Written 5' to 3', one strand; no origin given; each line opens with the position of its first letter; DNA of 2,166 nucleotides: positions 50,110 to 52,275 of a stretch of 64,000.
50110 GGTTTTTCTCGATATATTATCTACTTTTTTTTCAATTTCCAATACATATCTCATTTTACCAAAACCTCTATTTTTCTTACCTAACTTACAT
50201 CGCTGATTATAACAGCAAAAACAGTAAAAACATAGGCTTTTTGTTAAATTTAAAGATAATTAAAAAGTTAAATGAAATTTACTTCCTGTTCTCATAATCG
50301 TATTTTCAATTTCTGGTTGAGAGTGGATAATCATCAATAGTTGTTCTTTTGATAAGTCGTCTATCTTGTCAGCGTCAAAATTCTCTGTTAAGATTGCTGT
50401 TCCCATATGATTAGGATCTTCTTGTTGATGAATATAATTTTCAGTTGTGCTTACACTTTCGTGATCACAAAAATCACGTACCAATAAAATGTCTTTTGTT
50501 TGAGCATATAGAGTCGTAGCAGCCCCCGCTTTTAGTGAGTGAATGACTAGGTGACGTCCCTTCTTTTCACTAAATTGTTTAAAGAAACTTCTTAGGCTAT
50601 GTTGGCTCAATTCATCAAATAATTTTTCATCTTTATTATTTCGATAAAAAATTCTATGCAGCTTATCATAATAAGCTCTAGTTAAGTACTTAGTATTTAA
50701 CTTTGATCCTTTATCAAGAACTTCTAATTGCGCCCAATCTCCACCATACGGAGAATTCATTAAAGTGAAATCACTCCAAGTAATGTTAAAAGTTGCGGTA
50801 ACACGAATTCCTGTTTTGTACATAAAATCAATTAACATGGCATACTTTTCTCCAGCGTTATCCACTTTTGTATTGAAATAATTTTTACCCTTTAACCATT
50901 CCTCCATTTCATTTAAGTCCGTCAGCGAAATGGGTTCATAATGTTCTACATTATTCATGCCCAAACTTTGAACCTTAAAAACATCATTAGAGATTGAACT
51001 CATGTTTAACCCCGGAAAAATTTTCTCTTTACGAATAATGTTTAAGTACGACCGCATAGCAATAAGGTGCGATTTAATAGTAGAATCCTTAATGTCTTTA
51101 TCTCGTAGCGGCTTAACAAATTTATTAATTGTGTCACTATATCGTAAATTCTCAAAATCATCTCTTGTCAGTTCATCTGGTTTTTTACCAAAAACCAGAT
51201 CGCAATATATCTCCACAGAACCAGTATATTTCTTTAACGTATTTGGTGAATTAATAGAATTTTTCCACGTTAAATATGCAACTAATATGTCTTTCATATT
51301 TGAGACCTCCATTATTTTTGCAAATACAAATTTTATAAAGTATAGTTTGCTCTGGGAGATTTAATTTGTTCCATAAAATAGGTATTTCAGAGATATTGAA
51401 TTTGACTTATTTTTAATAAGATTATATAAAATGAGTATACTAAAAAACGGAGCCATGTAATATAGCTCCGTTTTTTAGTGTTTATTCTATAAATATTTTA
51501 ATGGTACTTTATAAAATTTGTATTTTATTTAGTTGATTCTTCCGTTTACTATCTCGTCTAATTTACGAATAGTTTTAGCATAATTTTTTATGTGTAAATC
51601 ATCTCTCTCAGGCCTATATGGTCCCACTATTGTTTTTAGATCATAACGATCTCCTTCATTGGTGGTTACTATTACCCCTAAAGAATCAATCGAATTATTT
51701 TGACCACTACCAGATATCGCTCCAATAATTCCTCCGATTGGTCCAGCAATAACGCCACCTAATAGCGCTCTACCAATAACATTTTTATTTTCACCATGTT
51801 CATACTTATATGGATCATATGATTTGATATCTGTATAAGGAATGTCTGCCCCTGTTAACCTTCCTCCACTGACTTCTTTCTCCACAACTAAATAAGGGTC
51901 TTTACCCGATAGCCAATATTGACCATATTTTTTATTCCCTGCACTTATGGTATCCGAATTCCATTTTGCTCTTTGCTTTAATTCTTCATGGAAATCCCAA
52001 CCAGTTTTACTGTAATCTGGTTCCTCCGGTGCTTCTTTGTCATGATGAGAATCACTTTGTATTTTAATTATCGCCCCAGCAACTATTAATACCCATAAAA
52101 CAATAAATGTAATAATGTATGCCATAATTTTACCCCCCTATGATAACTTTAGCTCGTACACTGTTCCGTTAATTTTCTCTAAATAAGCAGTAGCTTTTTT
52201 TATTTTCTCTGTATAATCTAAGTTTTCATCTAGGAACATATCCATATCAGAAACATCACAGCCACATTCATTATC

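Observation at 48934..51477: Two tandem tyrosine recombinases flanked by a bidirectional terminator, plus a third small recombinase at 15265-15858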

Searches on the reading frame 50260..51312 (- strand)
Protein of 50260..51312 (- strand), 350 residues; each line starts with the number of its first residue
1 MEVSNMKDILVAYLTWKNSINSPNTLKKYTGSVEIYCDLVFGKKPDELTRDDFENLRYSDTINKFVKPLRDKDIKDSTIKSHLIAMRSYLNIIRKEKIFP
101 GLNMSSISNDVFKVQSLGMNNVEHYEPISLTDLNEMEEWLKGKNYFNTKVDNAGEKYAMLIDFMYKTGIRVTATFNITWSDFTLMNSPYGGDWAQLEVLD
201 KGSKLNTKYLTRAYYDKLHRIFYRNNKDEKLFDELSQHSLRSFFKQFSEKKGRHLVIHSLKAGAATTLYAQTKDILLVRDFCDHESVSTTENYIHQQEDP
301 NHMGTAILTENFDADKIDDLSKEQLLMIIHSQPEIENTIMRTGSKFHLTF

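Call 4: search_protein_families(library=pfam, proteins=[window:50260-51312:-], max_evalue=0.01)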
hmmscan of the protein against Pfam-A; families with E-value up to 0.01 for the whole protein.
window:50260-51312:- (350 aa): 3 families
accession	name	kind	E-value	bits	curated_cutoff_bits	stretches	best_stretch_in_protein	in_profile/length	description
PF00589.27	Phage_integrase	-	2e-13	50.9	27.1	1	153-298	20-170/172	Phage integrase family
PF13495.12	Phage_int_SAM_4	-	5.6e-06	27.1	27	0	22-54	15-47/85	Phage integrase, N-terminal SAM-like domain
PF02899.23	Phage_int_SAM_1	-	5.4e-05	23.8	22.3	1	22-96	15-82/83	Phage integrase, N-terminal SAM-like domain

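Call 5: search_protein_families(library=phrogs, proteins=[window:50260-51312:-], max_evalue=0.001)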
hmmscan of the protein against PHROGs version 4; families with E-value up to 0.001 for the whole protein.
window:50260-51312:- (350 aa): 2 families
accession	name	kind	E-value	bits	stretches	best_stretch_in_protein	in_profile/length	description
phrog_1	-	integration and excision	5e-22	79.9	1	7-299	167-438/611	integrase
phrog_216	-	integration and excision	1.6e-15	58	1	107-301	35-229/301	integrase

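Call 10: search_dna_similar(query=window:50260-51312:-, collection=phages, mode=protein, max_rows=25)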
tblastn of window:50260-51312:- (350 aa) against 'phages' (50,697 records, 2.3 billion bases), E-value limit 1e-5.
Records with a match: 37; places in all: 37; records where one place covers at least 80% of the query: 29.
Best place of each record, by identity: <60% 37.
By first word of the organism name: Bacillus 13; Lactococcus 9; Mammaliicoccus 4; Staphylococcus 4; Brevibacillus 2; Geobacillus 2; Methanocaldococcus 2; Psychrobacillus 1.
By host as written in the record: Lactococcus lactis 7; Bacillus subtilis BEST7003 7; - 3; Bacillus subtilis Delta6 3; Brevibacillus laterosporus 2; Lactococcus lactis strain ML8 2; Staphylococcus epidermidis 36-1 2; Bacillus subtilis 2; and 8 more.
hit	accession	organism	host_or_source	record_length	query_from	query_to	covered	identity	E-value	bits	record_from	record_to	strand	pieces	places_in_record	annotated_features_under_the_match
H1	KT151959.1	Brevibacillus phage Sundance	Brevibacillus laterosporus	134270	3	348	99%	24.0%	1e-14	81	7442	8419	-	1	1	putative site specific recombinase XerD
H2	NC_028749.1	Brevibacillus phage Sundance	Brevibacillus laterosporus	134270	3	348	99%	24.0%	1e-14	81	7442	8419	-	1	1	putative site specific recombinase XerD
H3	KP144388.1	Geobacillus virus E3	failed fermentation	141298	19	334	90%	26.1%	3e-15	83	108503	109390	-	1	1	integrase/recombinase-like protein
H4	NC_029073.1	Geobacillus virus E3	failed fermentation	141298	19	334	90%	26.1%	3e-15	83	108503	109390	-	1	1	integrase/recombinase-like protein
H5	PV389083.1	Mammaliicoccus phage phi6255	Mammaliicoccus sciuri IVB6255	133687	20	334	90%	25.7%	5e-10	67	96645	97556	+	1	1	integrase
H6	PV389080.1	Mammaliicoccus phage phi127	Mammaliicoccus sciuri Dog127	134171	20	334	90%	25.7%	7e-10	66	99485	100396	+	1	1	integrase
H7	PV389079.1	Mammaliicoccus phage phi116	Mammaliicoccus sciuri Dog116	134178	20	334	90%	25.7%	7e-10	66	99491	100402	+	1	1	integrase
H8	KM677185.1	Lactococcus phage WRP3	Lactococcus lactis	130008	19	329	89%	25.2%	2e-6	56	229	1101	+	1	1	integrase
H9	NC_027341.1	Lactococcus phage WRP3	Lactococcus lactis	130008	19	329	89%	25.2%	2e-6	56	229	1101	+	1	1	integrase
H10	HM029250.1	Lactococcus phage 949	Lactococcus lactis strain ML8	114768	19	329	89%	25.2%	6e-6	54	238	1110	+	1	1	putative integrase-recombinase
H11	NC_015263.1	Lactococcus phage 949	Lactococcus lactis strain ML8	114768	19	329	89%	25.2%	6e-6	54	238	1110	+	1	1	putative integrase-recombinase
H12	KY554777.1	Lactococcus phage LW81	Lactococcus lactis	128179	19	329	89%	24.8%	7e-6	54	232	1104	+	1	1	integrase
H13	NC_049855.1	Lactococcus phage LW81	Lactococcus lactis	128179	19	329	89%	24.8%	7e-6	54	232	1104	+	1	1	integrase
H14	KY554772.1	Lactococcus phage AM5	Lactococcus lactis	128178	19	329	89%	24.8%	8e-6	54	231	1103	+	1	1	integrase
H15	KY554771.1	Lactococcus phage AM4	Lactococcus lactis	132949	19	329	89%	24.8%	8e-6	54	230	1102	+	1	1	integrase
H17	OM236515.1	Bacillus phage SPR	Bacillus subtilis BEST7003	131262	13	346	95%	22.7%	1e-11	72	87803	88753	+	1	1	site-specific recombinase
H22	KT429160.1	Staphylococcus phage SPbeta-like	Staphylococcus epidermidis 36-1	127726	69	334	76%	26.0%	7e-10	66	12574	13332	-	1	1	site-specific tyrosine recombinase XerC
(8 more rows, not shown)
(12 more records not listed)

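Call 60: get_annotated_region(hit=H17, flank=4000)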
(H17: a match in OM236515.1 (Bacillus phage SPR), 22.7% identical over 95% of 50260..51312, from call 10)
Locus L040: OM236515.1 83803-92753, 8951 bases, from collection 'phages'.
description: Bacillus phage SPR, complete genome.
organism: Bacillus phage SPR (NCBI taxid 10725)
taxonomy: Viruses; Duplodnaviria; Heunggongvirae; Uroviricota; Caudoviricetes; Spbetavirus
host: Bacillus subtilis BEST7003; source: -; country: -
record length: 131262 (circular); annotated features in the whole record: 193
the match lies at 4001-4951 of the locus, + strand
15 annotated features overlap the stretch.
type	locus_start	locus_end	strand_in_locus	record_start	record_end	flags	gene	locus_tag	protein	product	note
CDS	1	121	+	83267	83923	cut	-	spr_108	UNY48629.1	hypothetical protein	-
CDS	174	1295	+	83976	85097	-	-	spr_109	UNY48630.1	hypothetical protein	-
CDS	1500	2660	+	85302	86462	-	-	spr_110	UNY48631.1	hypothetical protein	-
CDS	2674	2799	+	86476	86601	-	-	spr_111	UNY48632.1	hypothetical protein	-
CDS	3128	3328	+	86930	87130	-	-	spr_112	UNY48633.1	hypothetical protein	-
CDS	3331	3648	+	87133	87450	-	-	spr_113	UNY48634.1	hypothetical protein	-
CDS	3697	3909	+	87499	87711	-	-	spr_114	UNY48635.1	hypothetical protein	-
CDS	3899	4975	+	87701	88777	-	-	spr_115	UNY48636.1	site-specific recombinase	site-specific recombinase, phage integrase family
CDS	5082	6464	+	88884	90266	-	-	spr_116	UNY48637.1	hypothetical protein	-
CDS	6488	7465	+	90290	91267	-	-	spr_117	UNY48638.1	hypothetical protein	-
CDS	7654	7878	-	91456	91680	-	-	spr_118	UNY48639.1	hypothetical protein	-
CDS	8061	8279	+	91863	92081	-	-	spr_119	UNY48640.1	hypothetical protein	-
CDS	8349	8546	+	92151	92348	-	-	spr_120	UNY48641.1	hypothetical protein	-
CDS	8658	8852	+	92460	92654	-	-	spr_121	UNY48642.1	hypothetical protein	-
CDS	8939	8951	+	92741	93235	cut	-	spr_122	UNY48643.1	hypothetical protein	-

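Call 61: get_annotated_region(hit=H3, flank=4000)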
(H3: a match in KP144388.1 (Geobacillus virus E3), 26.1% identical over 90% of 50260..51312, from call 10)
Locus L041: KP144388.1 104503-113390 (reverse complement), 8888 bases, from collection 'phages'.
description: Geobacillus virus E3, complete genome.
organism: Geobacillus virus E3 (NCBI taxid 1572712)
taxonomy: Viruses; Duplodnaviria; Heunggongvirae; Uroviricota; Caudoviricetes
host: -; source: failed fermentation; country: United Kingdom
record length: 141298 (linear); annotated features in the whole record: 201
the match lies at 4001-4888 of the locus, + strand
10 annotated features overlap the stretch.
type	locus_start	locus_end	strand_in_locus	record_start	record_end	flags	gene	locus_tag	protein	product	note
CDS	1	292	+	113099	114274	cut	-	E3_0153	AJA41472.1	transposase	GP153; ORFB IS605-like transposase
CDS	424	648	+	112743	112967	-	-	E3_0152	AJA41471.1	hypothetical protein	GP152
CDS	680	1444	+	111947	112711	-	-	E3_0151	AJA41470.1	putative DNA cytosine methylase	GP151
CDS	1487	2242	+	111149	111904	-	-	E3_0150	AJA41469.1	putative DNA adenine methylase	GP150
CDS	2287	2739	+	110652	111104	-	-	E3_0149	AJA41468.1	hypothetical protein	GP149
CDS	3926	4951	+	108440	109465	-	-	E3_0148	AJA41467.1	integrase/recombinase-like protein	GP148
CDS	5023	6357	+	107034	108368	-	-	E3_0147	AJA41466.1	putative DNA sulfur modification protein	GP147; putative DNA sulphur modification protein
CDS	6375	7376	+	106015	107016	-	-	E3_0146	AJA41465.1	integrase-like protein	GP146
CDS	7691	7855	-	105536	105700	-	-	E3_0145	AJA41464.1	hypothetical protein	GP145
CDS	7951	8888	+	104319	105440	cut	-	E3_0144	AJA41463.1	transposase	GP144; ORFB IS605-like transposase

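Call 66: search_solved_structures(query=window:50260-51297:-, max_evalue=0.01, show_alignments=3)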
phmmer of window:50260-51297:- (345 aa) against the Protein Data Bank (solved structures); distinct sequences matched with E-value up to 0.01: 3.
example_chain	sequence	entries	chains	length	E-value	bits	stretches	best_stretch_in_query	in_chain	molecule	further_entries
5jjv_A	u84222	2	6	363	0.00047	23.1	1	122-294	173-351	Tyrosine recombinase XerH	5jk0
4a8e_A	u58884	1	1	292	0.0015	21.4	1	154-290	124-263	PROBABLE TYROSINE RECOMBINASE XERC-LIKE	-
5hxy_A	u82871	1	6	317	0.005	19.7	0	152-293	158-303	Tyrosine recombinase XerA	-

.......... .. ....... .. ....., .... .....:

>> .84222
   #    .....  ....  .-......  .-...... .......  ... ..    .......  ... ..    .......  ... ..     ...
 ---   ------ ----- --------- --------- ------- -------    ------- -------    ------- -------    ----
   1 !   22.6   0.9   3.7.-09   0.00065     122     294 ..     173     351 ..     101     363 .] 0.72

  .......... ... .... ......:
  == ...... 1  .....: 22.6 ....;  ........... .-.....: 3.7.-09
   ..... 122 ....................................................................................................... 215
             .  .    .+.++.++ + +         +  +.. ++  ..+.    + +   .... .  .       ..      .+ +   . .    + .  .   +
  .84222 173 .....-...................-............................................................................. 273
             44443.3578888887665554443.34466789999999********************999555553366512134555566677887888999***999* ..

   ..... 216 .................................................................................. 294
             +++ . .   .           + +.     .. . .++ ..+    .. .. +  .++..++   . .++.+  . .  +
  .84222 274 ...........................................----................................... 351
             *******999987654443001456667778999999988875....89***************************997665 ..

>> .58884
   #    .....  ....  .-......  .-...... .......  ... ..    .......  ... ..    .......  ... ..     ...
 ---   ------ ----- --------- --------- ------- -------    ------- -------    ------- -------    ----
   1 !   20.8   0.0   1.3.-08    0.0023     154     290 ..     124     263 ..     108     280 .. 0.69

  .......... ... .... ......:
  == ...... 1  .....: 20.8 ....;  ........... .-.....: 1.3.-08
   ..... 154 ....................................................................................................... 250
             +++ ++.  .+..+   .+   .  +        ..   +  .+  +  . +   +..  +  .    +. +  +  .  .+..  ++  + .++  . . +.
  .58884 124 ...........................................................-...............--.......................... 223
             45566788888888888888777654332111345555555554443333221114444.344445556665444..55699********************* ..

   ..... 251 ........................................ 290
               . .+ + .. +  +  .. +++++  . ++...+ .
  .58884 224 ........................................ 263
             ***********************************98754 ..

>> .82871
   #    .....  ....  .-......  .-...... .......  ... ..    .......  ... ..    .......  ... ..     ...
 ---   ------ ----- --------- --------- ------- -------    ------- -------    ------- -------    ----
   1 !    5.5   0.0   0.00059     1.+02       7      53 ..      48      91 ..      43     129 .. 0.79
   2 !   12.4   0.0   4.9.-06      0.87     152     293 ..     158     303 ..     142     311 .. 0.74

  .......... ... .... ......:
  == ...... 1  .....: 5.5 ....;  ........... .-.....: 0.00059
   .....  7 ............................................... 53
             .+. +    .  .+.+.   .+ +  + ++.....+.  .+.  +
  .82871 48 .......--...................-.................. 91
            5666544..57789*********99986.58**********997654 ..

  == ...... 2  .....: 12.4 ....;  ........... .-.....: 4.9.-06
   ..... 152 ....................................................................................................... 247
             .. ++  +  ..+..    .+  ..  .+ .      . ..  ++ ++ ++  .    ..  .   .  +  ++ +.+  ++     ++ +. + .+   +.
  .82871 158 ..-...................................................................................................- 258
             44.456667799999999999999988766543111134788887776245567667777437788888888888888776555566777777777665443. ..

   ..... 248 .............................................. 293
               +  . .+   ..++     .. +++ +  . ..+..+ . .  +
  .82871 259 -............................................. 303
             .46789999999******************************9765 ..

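Call 88: find_related_loci(query=window:50260-51297:-, collection=genome_contigs, flank=5000)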
Query window:50260-51297:- (345 aa) in genome_contigs; peptide patterns used: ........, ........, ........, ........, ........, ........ (x = any residue, [..] = any of these).
98 stretches matched a pattern, but none encodes a relative of the query by tblastn (E <= 1e-3).

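Call 103: search_protein_families(library=ncbifam, proteins=[window:50260-51297:-], max_evalue=0.01)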
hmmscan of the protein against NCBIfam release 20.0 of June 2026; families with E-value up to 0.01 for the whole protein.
window:50260-51297:- (345 aa): 6 families
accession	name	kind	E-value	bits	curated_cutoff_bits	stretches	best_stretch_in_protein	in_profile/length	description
NF040815.2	recomb_XerA_Arch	equivalog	5.3e-18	65.5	220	1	16-293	12-256/263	site-specific tyrosine recombinase/integron integrase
TIGR02224.1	recomb_XerC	equivalog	8.9e-14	51.6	335.15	1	16-291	13-277/295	tyrosine recombinase XerC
TIGR02225.1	recomb_XerD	equivalog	1.1e-12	47.9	329.6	1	11-293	8-276/290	site-specific tyrosine recombinase XerD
NF003462.0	PRK05084.1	equivalog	2.3e-10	39.7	267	1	156-295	201-348/360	tyrosine recombinase XerS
NF001399.0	PRK00283.1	subfamily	1.7e-08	34.1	279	1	17-293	23-285/300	tyrosine recombinase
TIGR02249.1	integrase_gron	subfamily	0.0042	16.5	265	0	248-292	257-301/315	integron integrase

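Call 105: get_annotated_region(hit=H10, flank=3500)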
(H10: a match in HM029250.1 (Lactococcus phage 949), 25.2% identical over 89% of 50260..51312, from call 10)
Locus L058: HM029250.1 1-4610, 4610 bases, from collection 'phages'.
description: Lactococcus phage 949, complete genome.
organism: Lactococcus phage 949 (NCBI taxid 881953)
taxonomy: Viruses; Duplodnaviria; Heunggongvirae; Uroviricota; Caudoviricetes; Audreyjarvisvirus; Audreyjarvisvirus av949
host: Lactococcus lactis strain ML8; source: -; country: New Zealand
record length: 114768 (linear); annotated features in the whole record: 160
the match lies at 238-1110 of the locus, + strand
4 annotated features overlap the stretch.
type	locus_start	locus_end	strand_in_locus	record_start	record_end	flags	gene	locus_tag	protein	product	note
CDS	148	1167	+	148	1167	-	-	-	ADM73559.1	putative integrase-recombinase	ORF1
CDS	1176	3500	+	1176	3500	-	-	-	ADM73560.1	putative exodeoxyribonuclease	ORF2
CDS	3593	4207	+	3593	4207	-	-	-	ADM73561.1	hypothetical protein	ORF3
CDS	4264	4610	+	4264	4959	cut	-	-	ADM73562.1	putative transglycosylase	ORF4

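Call 106: get_annotated_region(hit=H1, flank=3500)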
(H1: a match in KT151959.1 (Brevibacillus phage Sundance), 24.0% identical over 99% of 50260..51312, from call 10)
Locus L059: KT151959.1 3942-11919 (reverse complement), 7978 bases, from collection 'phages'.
description: Brevibacillus phage Sundance, complete genome.
organism: Brevibacillus phage Sundance (NCBI taxid 1691958)
taxonomy: Viruses; Duplodnaviria; Heunggongvirae; Uroviricota; Caudoviricetes
host: Brevibacillus laterosporus; source: honeybee debris; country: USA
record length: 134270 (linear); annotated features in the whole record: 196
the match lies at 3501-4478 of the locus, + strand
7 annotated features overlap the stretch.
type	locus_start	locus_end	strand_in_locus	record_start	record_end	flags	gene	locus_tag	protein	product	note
CDS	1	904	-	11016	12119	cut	-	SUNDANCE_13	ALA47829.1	luxR family protein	putative bacterial regulatory s, luxR family protein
CDS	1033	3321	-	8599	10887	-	-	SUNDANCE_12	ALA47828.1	putative RecD/TraA family helicase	-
CDS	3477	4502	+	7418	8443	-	-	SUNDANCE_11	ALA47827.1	putative site specific recombinase XerD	-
CDS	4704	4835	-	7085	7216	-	-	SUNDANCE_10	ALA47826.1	hypothetical protein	-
CDS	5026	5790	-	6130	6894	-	-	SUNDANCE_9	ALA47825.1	hypothetical protein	-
CDS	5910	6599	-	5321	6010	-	-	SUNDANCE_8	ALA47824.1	hypothetical protein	-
CDS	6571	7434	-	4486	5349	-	-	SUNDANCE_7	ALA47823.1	putative cobyrinic acid ac-diamide synthase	-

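Call 107: get_annotated_region(hit=H22, flank=3500)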
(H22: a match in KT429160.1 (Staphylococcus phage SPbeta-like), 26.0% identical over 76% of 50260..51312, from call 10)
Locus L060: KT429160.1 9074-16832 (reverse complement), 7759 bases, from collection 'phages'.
description: Staphylococcus phage SPbeta-like, complete genome.
organism: Staphylococcus phage SPbeta-like (NCBI taxid 1732063)
taxonomy: Viruses; Duplodnaviria; Heunggongvirae; Uroviricota; Caudoviricetes
host: Staphylococcus epidermidis 36-1; source: -; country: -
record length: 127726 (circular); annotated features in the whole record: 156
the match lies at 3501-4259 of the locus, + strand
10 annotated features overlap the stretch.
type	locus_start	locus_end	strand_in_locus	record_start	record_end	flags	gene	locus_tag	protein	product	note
CDS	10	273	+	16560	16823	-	-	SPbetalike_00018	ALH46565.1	hypothetical protein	-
CDS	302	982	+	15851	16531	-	-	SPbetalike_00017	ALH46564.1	DNA polymerase III subunit beta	-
CDS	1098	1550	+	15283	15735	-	-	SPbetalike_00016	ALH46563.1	hypothetical protein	-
CDS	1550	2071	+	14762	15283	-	-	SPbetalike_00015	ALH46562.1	hypothetical protein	-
CDS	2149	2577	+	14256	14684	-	-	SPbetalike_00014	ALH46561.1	hypothetical protein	-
CDS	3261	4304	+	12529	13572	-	-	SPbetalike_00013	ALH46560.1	site-specific tyrosine recombinase XerC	-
CDS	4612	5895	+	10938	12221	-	-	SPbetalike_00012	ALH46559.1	hypothetical protein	-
CDS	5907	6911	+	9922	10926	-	-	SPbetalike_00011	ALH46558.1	hypothetical protein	-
CDS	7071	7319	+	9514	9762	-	-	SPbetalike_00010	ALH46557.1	hypothetical protein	-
CDS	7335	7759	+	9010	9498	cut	-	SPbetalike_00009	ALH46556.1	hypothetical protein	-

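Call 113: find_encoding_contigs(protein=window:50260-51297:-, flank=1500, max_places=10)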
Protein window:50260-51297:- (345 aa): 4 contigs read that carry it; 3 places shown.
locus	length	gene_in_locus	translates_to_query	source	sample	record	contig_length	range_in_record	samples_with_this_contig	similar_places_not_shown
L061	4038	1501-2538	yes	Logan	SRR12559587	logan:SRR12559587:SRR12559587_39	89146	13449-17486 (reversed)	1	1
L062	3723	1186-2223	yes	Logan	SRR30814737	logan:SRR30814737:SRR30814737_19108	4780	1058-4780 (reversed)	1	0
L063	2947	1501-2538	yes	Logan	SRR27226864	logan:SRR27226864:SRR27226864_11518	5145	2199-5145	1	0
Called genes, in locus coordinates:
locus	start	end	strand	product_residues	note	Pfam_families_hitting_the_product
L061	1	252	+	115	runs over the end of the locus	PF02452:PemK_toxin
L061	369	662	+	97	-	-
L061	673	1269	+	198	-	PF27000:PH_gly_zipper (weak)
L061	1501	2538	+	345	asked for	PF13495:Phage_int_SAM_4 (faint), PF00589:Phage_integrase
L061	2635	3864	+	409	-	-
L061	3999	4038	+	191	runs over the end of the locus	-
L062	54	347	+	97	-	-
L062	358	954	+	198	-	PF27000:PH_gly_zipper (weak)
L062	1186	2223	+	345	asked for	PF13495:Phage_int_SAM_4 (faint), PF00589:Phage_integrase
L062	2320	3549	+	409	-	-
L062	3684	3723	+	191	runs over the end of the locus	-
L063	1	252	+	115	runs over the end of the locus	PF02452:PemK_toxin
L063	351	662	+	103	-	-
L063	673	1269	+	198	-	PF27000:PH_gly_zipper (weak)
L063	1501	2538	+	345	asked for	PF13495:Phage_int_SAM_4 (faint), PF00589:Phage_integrase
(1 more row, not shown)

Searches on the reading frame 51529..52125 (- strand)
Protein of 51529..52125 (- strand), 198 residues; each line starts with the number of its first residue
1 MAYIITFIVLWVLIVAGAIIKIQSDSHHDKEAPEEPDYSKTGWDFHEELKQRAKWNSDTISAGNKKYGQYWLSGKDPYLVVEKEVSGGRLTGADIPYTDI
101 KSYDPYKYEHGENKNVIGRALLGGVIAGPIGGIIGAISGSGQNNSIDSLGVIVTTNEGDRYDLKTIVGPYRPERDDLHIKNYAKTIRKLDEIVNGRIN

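Call 4: search_protein_families(library=pfam, proteins=[window:51529-52125:-], max_evalue=0.01)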
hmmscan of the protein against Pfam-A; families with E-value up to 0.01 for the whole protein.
window:51529-52125:- (198 aa): 0 families

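Call 5: search_protein_families(library=phrogs, proteins=[window:51529-52125:-], max_evalue=0.001)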
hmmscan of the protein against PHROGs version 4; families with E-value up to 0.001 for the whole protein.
window:51529-52125:- (198 aa): 4 families
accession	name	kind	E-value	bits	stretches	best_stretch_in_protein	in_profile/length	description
phrog_888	-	unknown function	1.7e-08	35.5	1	74-188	94-211/271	-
phrog_17658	-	unknown function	1.7e-06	29.1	1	111-167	76-133/176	-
phrog_20110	-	unknown function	1.3e-05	26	1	112-190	100-178/186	-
phrog_20665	-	unknown function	0.00036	21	1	97-146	163-213/306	-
